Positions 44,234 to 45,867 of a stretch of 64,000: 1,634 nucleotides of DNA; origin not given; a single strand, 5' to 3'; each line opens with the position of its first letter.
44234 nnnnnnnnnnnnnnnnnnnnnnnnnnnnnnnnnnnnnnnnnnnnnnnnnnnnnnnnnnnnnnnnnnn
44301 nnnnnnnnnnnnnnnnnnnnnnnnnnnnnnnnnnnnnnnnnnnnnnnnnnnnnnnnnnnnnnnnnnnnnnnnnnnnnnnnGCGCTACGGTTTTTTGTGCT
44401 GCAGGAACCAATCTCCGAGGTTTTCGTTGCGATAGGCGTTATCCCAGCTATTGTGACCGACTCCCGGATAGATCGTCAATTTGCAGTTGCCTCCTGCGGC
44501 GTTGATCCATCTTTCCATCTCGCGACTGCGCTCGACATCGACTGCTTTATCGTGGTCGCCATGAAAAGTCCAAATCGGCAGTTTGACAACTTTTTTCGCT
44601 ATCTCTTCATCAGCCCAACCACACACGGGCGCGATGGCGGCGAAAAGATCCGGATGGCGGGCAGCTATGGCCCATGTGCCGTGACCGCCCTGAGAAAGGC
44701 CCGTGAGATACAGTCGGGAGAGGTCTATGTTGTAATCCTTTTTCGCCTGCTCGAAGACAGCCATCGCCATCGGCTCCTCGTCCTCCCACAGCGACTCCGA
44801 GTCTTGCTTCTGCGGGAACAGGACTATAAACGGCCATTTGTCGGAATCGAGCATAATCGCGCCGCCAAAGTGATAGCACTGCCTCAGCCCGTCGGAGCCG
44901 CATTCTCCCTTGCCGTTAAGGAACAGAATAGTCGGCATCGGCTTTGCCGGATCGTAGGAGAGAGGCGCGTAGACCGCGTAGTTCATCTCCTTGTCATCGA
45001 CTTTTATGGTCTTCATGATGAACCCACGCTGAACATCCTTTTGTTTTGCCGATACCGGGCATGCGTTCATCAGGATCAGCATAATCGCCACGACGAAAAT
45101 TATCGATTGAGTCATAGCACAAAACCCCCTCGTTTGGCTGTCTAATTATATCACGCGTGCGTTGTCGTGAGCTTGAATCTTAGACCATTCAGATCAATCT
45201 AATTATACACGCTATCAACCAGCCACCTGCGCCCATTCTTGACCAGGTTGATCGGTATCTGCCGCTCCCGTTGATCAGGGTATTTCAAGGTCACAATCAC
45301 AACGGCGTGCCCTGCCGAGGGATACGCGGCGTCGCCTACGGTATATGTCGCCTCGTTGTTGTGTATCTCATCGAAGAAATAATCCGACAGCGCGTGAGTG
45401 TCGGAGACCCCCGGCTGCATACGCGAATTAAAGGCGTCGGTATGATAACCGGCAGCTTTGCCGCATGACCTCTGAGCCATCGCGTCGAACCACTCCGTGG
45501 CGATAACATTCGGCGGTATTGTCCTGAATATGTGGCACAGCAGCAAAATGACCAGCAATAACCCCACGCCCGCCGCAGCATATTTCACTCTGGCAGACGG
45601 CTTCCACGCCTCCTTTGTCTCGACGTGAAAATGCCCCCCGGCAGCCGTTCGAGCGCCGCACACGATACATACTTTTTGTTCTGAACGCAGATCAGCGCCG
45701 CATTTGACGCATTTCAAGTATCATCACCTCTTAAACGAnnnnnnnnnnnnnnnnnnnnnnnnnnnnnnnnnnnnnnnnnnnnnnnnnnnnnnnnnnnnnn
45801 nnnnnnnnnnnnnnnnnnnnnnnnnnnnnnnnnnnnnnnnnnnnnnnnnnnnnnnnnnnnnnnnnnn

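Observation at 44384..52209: Nine-gene minus-strand sugar-nucleotide operon with a B12-binding radical SAM enzyme inserted between galT and galK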

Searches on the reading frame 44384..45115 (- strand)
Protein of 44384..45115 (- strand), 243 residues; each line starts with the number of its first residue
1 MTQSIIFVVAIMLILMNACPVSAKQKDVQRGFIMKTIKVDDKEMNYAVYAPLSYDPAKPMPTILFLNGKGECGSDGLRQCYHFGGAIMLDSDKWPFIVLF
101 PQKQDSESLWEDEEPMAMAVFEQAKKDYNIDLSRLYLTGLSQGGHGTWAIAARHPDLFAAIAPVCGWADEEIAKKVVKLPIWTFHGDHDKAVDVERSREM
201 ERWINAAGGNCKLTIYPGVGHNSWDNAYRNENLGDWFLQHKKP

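Call 4: search_protein_families(library=pfam, proteins=[window:44384-45115:-], max_evalue=0.01)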
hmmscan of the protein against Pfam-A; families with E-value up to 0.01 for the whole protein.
window:44384-45115:- (243 aa): 9 families
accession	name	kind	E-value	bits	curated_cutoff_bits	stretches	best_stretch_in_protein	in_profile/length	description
PF00326.27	Peptidase_S9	-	5.1e-11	42.9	22.6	1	118-169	49-100/213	Prolyl oligopeptidase family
PF01738.24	DLH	-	3e-09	37.2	21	1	119-221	83-186/217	Dienelactone hydrolase family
PF02230.22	Abhydrolase_2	-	5.5e-08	33.4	23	1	125-226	97-204/217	Phospholipase/Carboxylesterase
PF12146.15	Hydrolase_4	-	1.1e-07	31.8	27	1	176-222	189-233/239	Serine aminopeptidase, S33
PF00756.26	Esterase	-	5.8e-07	30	22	1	42-221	6-192/251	Putative esterase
PF20434.5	BD-FAE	-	7.2e-05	22.8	26.8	0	123-145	79-101/215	BD-FAE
PF10503.15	Esterase_PHB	-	0.00053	19.7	23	1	45-166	2-130/219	Esterase PHB depolymerase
PF12740.14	PETase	-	0.0006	19.7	28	1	128-193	120-183/263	PET hydrolase-like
PF00561.26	Abhydrolase_1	-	0.0026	17.9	25.8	0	131-169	67-107/245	alpha/beta hydrolase fold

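Call 5: search_protein_families(library=ncbifam, proteins=[window:44384-45115:-], max_evalue=0.01)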
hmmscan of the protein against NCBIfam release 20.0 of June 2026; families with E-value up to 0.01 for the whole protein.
window:44384-45115:- (243 aa): 11 families
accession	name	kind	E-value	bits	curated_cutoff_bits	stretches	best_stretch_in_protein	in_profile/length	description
NF050058.1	e_dPHAscl_type1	hypoth_equivalog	1.2e-16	61.1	150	1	41-168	5-139/276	extracellular catalytic domain type 1 short-chain-length polyhydroxyalkanoate depolymerase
TIGR01840.1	esterase_phb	subfamily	3.8e-11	42.9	107.85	1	120-175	82-137/213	PHB depolymerase family esterase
TIGR02821.1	fghA_ester_D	equivalog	3.7e-06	26.7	281.7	1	124-166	129-174/275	S-formylglutathione hydrolase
NF008525.0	PRK11460.1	equivalog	1.4e-05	24.6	191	1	123-222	93-192/232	esterase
NF050057.1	e_dPHAmcl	equivalog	0.00015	21.2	270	1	129-240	134-251/252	extracellular medium-chain-length polyhydroxyalkanoate depolymerase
NF053518.1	DipepPtdsDpp5Prph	equivalog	0.00054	18.6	900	1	39-166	404-539/655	dipeptidyl-peptidase Dpp5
NF007857.0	PRK10566.1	equivalog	0.00098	19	201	0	160-227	168-237/249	esterase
NF051441.1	BisHyethTerphBdeA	equivalog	0.0017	17.6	520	1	127-194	162-227/305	bis(hydroxyethyl) terephthalate hydrolase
NF005757.0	PRK07581.1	subfamily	0.0043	16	332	1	137-175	128-166/339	hypothetical protein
NF041440.1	hydrolase_YghX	exception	0.0083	15.3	460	0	133-223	176-264/292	YghX family hydrolase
NF050089.1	i_nPHAscl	equivalog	0.0099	15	300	0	175-223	227-272/288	intracellular short-chain-length polyhydroxyalkanoate depolymerase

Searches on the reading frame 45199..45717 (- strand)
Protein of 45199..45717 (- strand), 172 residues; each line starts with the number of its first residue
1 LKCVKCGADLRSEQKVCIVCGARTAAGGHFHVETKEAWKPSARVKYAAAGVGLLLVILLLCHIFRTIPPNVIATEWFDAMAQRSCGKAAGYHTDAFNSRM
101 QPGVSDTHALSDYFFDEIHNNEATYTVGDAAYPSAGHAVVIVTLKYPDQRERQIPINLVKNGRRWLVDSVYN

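Call 4: search_protein_families(library=pfam, proteins=[window:45199-45717:-], max_evalue=0.01)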
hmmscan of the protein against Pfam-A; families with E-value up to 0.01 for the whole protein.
window:45199-45717:- (172 aa): 2 families
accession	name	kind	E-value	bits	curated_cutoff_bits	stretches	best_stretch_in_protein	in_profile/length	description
PF13240.11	Zn_Ribbon_1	-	6.9e-05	22.9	25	1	2-22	1-21/23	zinc-ribbon domain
PF13248.11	Zn_ribbon_3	-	0.0014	18.5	27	1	2-23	4-25/26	zinc-ribbon domain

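Call 5: search_protein_families(library=ncbifam, proteins=[window:45199-45717:-], max_evalue=0.01)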
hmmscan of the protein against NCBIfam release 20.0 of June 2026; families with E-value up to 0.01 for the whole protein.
window:45199-45717:- (172 aa): 0 families

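Call 63: search_protein_families(library=pfam, proteins=[window:45199-45717:-], max_evalue=10)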
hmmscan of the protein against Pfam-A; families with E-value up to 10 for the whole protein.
window:45199-45717:- (172 aa): 5 families
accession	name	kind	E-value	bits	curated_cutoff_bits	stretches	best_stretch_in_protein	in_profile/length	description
PF13240.11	Zn_Ribbon_1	-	6.9e-05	22.9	25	1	2-22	1-21/23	zinc-ribbon domain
PF13248.11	Zn_ribbon_3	-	0.0014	18.5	27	1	2-23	4-25/26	zinc-ribbon domain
PF12773.13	DZR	-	0.01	16.4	27.3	1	2-21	26-45/45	Double zinc ribbon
PF12883.13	DUF3828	-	0.11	13.2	26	1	132-170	82-120/125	Protein of unknown function (DUF3828)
PF23783.1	Zn_ribbon_TiaS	-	5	7.4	27.3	0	15-28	2-15/41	TiaS C-terminal zinc ribbon domain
